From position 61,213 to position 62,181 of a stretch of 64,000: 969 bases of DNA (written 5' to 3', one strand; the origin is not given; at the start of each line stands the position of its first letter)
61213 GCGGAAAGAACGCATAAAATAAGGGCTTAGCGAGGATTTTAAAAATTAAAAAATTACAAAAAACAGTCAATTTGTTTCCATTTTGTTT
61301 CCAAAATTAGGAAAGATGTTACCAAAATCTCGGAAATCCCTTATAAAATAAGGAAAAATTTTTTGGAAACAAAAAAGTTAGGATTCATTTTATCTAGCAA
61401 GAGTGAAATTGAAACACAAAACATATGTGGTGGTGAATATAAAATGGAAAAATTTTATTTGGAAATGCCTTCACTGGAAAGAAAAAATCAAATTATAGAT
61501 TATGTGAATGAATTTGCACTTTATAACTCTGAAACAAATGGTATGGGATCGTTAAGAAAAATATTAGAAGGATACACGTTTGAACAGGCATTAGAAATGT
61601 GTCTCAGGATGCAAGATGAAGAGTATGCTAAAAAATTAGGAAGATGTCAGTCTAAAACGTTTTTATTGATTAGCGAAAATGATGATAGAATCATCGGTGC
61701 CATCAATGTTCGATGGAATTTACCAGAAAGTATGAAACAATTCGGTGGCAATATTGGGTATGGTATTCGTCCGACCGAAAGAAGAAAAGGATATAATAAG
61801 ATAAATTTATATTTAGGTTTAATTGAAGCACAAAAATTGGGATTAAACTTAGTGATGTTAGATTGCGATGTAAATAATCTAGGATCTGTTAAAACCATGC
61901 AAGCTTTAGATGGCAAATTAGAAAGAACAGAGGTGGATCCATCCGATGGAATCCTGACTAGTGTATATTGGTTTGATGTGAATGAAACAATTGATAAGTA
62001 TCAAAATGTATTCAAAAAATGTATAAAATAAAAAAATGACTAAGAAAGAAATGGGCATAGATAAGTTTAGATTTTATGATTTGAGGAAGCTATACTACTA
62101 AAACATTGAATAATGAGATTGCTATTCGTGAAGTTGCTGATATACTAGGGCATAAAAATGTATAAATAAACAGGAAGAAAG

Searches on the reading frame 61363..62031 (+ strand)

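Call 37: search_protein_families(library=pfam, proteins=[window:61363-62031:+], max_evalue=0.001)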
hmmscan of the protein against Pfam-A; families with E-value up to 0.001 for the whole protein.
window:61363-62031:+ (222 aa): 2 families
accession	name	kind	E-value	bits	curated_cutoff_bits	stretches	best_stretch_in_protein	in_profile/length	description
PF13302.13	Acetyltransf_3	-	1.3e-06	29.6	25.4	1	95-182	50-135/138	Acetyltransferase (GNAT) domain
PF00583.31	Acetyltransf_1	-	1.3e-06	29.1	20.7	1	88-179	24-111/116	Acetyltransferase (GNAT) family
